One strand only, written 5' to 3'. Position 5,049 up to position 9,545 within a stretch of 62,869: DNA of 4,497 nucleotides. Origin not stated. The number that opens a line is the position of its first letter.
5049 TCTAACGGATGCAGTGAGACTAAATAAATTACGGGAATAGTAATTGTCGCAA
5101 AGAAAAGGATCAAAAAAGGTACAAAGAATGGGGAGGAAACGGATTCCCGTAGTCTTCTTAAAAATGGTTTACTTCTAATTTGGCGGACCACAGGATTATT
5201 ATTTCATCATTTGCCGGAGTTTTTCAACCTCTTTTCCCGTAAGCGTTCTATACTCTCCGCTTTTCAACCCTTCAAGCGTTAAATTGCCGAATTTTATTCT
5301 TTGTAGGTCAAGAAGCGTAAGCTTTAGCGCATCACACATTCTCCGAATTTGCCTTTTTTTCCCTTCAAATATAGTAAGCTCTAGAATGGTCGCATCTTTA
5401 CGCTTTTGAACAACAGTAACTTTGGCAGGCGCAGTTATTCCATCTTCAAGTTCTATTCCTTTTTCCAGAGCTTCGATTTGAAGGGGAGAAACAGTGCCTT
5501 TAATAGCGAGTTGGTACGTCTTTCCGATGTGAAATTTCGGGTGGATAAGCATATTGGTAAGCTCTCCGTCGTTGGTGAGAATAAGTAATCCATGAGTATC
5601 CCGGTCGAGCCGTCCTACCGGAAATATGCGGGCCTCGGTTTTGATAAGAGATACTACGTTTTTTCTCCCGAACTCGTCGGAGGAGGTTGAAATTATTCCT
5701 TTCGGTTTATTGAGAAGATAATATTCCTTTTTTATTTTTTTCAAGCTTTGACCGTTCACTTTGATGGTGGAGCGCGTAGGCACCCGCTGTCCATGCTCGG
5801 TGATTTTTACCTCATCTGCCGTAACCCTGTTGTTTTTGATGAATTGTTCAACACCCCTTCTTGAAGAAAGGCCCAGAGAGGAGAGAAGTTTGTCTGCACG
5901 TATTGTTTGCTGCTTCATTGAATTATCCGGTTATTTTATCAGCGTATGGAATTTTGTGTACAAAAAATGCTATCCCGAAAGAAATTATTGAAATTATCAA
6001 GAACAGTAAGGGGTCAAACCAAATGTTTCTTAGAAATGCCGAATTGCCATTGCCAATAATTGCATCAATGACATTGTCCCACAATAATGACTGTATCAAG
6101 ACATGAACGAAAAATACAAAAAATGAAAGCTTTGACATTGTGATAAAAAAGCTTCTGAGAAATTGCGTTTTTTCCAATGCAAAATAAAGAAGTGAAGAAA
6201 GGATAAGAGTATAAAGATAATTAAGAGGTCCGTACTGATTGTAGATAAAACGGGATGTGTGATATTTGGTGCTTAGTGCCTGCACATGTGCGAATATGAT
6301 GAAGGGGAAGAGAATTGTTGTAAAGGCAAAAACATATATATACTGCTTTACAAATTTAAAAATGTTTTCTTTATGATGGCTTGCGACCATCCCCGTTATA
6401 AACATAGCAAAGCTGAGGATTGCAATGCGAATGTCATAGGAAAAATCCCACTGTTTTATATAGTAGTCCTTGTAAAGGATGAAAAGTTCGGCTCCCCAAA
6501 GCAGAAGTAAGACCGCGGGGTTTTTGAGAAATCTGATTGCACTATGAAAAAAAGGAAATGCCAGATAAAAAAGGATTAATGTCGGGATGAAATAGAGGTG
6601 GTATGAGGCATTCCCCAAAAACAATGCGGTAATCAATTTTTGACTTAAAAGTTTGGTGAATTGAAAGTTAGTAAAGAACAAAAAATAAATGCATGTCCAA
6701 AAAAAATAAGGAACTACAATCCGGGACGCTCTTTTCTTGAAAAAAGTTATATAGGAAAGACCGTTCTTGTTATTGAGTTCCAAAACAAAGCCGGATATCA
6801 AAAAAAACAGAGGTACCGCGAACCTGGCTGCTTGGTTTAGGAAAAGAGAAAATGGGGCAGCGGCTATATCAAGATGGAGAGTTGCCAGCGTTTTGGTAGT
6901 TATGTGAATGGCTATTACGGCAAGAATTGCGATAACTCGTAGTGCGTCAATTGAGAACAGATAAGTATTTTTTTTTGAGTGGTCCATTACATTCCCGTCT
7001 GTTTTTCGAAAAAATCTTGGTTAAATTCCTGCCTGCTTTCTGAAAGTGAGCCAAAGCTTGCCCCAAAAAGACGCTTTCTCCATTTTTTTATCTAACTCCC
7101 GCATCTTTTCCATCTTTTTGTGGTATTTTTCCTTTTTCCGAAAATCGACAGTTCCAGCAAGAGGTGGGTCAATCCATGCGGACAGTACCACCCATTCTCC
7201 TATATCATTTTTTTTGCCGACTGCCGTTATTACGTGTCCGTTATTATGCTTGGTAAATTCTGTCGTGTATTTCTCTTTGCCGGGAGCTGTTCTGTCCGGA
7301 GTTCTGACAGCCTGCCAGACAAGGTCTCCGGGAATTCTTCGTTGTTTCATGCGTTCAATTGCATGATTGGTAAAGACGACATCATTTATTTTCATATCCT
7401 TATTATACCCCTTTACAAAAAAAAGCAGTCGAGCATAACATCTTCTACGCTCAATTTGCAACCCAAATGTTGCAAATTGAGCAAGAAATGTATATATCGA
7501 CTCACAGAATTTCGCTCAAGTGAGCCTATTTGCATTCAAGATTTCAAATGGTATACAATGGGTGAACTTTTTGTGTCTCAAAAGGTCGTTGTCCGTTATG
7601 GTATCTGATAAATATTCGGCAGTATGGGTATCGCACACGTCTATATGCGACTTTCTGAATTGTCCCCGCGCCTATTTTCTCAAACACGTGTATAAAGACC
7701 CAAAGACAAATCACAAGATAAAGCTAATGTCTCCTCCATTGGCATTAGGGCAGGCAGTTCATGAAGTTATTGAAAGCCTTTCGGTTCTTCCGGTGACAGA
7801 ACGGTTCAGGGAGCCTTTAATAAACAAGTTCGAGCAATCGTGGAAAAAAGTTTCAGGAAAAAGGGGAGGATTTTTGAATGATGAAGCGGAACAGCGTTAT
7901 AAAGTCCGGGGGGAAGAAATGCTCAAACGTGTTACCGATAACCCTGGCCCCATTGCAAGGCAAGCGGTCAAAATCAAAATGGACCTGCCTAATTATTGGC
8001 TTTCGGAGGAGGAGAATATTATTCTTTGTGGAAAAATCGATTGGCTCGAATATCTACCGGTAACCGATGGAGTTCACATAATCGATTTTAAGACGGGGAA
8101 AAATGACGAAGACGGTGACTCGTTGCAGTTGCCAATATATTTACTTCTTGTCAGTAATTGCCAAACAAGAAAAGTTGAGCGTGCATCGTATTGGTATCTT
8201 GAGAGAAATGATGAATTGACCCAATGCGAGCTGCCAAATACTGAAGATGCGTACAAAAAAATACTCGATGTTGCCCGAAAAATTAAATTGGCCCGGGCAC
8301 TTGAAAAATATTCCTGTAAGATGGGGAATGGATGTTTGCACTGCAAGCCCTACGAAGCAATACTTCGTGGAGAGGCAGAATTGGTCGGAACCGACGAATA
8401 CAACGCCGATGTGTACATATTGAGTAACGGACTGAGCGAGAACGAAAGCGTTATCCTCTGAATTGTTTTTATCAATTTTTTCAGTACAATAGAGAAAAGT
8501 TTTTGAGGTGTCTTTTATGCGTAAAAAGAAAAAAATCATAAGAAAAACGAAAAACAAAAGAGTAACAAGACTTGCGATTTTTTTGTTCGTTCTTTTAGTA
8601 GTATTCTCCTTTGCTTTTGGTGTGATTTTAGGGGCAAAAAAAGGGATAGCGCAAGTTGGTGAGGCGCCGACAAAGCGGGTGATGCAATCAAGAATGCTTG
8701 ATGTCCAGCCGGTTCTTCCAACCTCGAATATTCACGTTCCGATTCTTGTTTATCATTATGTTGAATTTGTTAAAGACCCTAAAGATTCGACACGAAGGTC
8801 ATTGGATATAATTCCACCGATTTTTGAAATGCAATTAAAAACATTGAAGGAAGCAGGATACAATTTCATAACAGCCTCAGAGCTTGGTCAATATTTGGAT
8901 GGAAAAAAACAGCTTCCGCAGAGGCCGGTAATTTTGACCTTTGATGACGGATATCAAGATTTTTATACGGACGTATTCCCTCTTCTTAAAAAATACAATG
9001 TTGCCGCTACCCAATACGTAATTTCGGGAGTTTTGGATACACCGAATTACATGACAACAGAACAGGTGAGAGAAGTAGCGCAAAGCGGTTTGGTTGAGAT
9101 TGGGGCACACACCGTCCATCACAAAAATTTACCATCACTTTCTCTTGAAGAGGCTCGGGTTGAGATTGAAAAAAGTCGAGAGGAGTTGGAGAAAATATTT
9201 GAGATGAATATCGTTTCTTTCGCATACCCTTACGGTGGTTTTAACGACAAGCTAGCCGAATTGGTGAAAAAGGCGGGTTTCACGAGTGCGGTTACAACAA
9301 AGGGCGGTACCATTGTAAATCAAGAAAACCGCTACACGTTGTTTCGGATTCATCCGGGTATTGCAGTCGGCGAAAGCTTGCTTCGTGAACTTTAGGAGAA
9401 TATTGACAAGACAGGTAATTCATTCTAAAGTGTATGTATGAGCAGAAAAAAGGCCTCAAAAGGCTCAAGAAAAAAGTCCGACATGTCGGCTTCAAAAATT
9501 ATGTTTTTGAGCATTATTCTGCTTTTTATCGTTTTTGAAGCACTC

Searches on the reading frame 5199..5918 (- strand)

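Call 8: search_protein_families(library=pfam, proteins=[window:5199-5918:-], max_evalue=0.001)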
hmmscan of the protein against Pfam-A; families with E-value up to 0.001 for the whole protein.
window:5199-5918:- (239 aa): 2 families
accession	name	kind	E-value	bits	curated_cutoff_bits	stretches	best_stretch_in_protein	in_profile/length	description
PF00849.27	PseudoU_synth_2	-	1.1e-23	84.5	26.8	1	66-196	2-151/152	RNA pseudouridylate synthase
PF01479.30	S4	-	0.00019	21.6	22.8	1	7-46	2-42/48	S4 domain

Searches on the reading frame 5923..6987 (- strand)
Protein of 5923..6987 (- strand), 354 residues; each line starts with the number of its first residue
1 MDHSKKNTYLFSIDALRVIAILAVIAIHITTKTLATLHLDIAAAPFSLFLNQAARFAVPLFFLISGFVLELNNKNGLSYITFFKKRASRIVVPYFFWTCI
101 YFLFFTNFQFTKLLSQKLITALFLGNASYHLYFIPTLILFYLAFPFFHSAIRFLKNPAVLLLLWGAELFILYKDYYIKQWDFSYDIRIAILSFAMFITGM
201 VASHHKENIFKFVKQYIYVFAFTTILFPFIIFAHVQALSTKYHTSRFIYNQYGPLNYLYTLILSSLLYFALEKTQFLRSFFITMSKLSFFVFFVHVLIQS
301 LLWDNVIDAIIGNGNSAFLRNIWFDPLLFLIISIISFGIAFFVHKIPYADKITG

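Call 8: search_protein_families(library=pfam, proteins=[window:5923-6987:-], max_evalue=0.001)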
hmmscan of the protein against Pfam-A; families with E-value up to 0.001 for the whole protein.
window:5923-6987:- (354 aa): 1 family
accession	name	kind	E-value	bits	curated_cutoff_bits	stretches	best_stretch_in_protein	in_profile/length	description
PF01757.29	Acyl_transf_3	-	2.2e-36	126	31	1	12-343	3-324/326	Acyltransferase domain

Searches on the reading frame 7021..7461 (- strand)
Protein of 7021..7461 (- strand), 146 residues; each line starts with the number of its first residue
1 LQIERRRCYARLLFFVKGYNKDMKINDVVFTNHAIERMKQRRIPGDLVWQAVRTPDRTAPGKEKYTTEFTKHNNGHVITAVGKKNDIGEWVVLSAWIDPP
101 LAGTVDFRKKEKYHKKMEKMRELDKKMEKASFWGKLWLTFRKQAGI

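Call 8: search_protein_families(library=pfam, proteins=[window:7021-7461:-], max_evalue=0.001)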
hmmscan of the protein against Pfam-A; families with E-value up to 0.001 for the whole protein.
window:7021-7461:- (146 aa): 1 family
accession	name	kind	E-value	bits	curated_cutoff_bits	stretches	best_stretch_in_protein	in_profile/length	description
PF14076.12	DUF4258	-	3.1e-05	24.6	25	1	30-90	1-65/71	Domain of unknown function (DUF4258)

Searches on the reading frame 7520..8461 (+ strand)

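Call 8: search_protein_families(library=pfam, proteins=[window:7520-8461:+], max_evalue=0.001)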
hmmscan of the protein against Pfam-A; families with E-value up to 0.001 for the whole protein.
window:7520-8461:+ (313 aa): 2 families
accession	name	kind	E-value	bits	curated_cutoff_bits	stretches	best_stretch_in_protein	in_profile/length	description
PF12705.13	PDDEXK_1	-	1.7e-22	81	22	1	37-276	2-241/247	PD-(D/E)XK nuclease superfamily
PF01930.23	Cas_Cas4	-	0.00037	21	22.7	0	171-267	54-150/160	Domain of unknown function DUF83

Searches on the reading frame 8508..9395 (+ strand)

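Call 9: search_protein_families(library=pfam, proteins=[window:8508-9395:+], max_evalue=0.001)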
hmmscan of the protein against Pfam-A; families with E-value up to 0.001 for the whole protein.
window:8508-9395:+ (295 aa): 2 families
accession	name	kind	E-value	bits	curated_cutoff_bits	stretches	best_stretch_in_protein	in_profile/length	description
PF01522.26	Polysacc_deac_1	-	4e-33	114.5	23.1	1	134-259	2-122/124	Polysaccharide deacetylase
PF03065.20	Glyco_hydro_57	-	3.6e-09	36.8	21.2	1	162-286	70-195/291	Glycosyl hydrolase family 57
